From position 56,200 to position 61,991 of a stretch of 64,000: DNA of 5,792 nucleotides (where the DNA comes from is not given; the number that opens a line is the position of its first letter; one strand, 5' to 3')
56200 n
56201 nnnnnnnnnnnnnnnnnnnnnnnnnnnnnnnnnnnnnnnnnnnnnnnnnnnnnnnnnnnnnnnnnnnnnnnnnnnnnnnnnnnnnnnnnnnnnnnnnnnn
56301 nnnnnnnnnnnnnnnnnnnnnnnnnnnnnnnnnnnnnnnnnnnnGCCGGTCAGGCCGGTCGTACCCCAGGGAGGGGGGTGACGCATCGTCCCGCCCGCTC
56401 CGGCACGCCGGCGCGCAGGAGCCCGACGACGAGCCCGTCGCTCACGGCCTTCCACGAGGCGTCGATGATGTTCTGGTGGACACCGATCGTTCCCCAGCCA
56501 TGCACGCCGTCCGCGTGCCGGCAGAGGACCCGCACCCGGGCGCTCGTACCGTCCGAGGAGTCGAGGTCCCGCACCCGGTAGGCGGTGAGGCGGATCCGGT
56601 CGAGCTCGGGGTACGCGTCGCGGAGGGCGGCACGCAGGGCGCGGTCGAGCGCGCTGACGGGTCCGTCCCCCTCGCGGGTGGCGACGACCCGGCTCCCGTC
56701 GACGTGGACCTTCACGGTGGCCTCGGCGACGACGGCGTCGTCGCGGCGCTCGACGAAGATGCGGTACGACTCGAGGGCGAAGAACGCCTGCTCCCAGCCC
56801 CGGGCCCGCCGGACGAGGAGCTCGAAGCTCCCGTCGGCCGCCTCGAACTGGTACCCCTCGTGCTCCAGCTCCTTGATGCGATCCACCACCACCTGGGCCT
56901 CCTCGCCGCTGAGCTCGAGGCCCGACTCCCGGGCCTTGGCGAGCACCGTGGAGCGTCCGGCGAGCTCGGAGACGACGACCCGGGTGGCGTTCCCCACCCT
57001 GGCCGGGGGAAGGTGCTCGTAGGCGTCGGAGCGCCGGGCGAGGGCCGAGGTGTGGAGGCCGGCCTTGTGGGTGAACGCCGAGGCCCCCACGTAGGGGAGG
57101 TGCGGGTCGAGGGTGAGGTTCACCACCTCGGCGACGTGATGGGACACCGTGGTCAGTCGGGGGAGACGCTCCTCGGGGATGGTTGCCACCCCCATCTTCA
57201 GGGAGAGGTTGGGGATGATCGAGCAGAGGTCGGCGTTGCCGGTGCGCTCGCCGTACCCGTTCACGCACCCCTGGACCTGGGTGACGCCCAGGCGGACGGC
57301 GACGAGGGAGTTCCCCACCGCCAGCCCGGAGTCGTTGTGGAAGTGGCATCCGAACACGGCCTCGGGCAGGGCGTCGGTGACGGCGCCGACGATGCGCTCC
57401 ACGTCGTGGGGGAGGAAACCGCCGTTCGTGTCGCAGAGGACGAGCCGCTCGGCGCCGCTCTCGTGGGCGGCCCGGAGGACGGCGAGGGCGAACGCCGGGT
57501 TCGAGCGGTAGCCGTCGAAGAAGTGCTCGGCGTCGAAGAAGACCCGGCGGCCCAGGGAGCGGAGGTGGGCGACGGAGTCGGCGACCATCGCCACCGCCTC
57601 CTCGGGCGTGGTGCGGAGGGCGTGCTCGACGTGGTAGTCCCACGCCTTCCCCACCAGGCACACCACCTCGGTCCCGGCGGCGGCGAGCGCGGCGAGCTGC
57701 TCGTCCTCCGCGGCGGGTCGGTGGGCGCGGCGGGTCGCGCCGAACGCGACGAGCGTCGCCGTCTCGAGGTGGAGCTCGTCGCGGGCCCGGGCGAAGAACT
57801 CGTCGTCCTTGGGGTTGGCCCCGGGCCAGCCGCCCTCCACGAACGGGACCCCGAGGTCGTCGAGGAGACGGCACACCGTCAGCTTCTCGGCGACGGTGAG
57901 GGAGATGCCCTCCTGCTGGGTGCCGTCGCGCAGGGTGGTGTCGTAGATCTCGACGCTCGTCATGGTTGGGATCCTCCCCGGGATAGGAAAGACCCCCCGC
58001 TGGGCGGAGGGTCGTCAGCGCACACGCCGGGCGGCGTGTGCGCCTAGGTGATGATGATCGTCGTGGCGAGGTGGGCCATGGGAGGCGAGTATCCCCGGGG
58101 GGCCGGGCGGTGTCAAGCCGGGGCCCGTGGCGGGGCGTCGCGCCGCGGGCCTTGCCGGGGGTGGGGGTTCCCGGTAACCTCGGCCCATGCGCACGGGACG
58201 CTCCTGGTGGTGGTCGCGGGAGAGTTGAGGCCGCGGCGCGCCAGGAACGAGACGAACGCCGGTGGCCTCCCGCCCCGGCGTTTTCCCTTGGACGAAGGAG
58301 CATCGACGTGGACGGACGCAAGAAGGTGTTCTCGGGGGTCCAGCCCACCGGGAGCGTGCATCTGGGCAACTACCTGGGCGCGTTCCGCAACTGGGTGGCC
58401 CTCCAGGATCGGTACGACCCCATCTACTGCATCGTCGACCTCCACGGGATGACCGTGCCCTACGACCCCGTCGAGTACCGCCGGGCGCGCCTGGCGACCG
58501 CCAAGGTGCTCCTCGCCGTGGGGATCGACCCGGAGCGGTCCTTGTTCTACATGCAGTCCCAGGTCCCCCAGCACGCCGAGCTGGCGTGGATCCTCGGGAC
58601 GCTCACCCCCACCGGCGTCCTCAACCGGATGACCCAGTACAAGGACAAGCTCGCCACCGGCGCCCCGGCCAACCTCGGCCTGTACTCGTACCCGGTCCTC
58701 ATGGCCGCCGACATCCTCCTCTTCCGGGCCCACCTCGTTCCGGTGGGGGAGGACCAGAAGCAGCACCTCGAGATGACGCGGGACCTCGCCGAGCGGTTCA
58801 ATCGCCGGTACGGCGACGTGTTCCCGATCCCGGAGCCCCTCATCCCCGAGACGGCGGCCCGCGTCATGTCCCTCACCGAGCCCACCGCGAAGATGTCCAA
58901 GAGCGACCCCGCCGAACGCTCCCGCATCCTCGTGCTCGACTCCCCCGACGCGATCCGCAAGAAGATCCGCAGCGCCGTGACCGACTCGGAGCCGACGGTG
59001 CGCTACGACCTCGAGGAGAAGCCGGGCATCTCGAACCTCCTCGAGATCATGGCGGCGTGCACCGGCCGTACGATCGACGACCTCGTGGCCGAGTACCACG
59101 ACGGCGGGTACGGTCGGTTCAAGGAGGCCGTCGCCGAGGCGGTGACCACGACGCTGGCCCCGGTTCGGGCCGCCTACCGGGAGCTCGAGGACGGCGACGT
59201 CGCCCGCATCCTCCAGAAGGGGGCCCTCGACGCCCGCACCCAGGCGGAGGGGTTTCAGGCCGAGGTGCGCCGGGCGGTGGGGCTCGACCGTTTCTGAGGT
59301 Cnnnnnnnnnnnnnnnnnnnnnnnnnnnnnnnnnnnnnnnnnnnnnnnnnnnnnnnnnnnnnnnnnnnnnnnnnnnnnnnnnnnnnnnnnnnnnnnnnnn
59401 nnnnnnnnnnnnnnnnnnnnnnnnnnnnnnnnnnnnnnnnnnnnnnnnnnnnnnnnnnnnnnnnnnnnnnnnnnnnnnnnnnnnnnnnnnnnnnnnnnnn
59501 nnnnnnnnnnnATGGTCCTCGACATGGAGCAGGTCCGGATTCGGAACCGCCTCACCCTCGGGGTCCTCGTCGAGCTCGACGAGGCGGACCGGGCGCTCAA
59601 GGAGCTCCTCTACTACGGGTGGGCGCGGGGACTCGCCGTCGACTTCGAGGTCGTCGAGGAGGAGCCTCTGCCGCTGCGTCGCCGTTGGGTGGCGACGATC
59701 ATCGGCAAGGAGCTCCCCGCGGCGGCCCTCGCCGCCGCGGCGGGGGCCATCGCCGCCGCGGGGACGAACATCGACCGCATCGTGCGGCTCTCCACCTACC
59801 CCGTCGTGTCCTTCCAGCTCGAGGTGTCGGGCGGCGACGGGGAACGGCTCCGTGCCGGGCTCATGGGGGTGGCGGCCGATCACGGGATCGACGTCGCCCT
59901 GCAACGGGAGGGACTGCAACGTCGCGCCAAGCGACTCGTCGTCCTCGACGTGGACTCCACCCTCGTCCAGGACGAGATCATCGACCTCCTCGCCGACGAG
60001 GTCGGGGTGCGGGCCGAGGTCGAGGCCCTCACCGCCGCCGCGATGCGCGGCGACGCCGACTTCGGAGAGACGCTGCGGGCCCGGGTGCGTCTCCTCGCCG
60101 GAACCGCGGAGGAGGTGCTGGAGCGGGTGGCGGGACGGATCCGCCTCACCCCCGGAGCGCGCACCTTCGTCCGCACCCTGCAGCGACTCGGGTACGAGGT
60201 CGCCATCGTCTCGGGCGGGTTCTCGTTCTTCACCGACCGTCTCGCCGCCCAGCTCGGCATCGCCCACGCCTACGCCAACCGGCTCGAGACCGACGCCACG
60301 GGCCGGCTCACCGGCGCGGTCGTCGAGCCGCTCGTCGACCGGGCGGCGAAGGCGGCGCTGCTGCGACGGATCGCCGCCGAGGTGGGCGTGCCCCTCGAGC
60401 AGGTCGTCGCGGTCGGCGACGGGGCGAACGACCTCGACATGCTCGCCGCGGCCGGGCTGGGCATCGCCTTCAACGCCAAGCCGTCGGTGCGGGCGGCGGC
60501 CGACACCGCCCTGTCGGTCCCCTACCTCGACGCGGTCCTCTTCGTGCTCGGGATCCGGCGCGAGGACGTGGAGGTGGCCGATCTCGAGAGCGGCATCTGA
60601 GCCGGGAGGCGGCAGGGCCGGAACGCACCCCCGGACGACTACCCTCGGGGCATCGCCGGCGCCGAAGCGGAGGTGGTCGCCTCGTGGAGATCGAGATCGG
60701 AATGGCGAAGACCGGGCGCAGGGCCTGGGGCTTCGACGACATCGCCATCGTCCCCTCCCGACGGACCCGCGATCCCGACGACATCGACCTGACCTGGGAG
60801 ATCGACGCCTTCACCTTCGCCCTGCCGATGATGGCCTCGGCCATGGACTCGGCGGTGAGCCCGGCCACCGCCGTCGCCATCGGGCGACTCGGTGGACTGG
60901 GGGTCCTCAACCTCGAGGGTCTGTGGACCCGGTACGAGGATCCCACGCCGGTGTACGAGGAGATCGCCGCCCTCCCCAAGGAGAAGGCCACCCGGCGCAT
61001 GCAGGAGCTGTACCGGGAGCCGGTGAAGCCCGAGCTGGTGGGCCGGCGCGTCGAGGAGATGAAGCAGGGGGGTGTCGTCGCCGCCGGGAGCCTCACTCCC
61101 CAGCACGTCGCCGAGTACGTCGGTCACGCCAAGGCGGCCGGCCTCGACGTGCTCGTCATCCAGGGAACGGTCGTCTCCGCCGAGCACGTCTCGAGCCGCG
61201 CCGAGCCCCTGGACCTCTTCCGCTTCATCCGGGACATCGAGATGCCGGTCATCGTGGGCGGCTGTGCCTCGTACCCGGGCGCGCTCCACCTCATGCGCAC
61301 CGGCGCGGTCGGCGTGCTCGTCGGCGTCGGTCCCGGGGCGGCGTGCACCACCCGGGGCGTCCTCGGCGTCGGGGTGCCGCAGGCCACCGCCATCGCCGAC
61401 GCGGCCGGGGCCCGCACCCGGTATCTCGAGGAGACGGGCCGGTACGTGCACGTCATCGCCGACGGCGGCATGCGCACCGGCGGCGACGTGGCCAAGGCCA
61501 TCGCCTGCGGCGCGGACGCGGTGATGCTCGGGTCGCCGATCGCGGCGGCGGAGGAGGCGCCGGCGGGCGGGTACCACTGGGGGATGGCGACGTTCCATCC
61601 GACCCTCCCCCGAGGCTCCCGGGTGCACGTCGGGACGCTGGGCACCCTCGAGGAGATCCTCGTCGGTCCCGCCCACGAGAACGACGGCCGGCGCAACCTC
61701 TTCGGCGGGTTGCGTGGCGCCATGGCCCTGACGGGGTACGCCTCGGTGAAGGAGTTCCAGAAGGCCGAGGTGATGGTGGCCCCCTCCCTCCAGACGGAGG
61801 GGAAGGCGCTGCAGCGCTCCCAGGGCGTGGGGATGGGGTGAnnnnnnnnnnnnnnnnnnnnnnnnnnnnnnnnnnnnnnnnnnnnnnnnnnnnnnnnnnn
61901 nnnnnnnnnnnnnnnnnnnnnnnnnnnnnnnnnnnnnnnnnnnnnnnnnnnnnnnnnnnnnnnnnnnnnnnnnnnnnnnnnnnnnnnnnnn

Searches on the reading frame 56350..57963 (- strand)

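Call 61: search_protein_families(library=pfam, max_evalue=0.00001, proteins=[window:56350-57963:-])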
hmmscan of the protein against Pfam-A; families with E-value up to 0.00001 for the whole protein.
window:56350-57963:- (537 aa): 3 families
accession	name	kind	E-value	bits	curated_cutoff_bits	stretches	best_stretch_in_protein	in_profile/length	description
PF00682.25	HMGL-like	-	1.4e-47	162.8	29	1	4-256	2-242/260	HMGL-like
PF08502.15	LeuA_dimer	-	4.5e-24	85.3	24.9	1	375-511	2-127/131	LeuA allosteric (dimerisation) domain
PF22617.1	HCS_D2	-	9.5e-17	61.6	27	1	292-368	2-79/82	Homocitrate synthase post-HMGL domain-like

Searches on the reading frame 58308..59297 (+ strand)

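Call 61: search_protein_families(library=pfam, max_evalue=0.00001, proteins=[window:58308-59297:+])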
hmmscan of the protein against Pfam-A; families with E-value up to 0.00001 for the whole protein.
window:58308-59297:+ (329 aa): 1 family
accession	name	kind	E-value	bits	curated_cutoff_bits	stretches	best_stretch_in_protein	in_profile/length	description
PF00579.31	tRNA-synt_1b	-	5.8e-78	262.6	21.1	1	5-283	6-291/292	tRNA synthetases class I (W and Y)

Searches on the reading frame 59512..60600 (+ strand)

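Call 61: search_protein_families(library=pfam, max_evalue=0.00001, proteins=[window:59512-60600:+])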
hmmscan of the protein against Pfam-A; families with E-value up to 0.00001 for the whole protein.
window:59512-60600:+ (362 aa): 6 families
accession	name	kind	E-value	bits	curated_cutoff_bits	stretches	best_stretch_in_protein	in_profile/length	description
PF12710.13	HAD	-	3.4e-25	90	27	1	143-311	1-188/189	haloacid dehalogenase-like hydrolase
PF00702.32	Hydrolase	-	3.8e-24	86.6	26.4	1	141-315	2-191/191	haloacid dehalogenase-like hydrolase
PF21086.3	ACT_PSP_2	-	9.5e-14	51.7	24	1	61-131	5-77/77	ACT domain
PF08282.18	Hydrolase_3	-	6.7e-12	46.1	20.9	1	276-343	184-252/255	haloacid dehalogenase-like hydrolase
PF06888.18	Put_Phosphatase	-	1.1e-07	32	27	1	142-308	2-182/234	Putative Phosphatase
PF13740.12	ACT_6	-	3.8e-06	27.1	23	0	2-45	30-75/76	ACT domain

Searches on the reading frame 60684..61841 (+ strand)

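Call 61: search_protein_families(library=pfam, max_evalue=0.00001, proteins=[window:60684-61841:+])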
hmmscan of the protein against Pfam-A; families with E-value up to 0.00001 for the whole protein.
window:60684-61841:+ (385 aa): 3 families
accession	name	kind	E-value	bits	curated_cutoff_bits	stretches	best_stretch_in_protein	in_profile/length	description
PF00478.31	IMPDH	-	4.9e-46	157.8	25.6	1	15-294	2-247/345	IMP dehydrogenase / GMP reductase domain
PF01070.24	FMN_dh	-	2.4e-10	40.4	24.9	1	120-289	150-308/350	FMN-dependent dehydrogenase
PF01645.23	Glu_synthase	-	6.9e-08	32.5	20.4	1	218-285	242-306/369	Conserved region in glutamate synthase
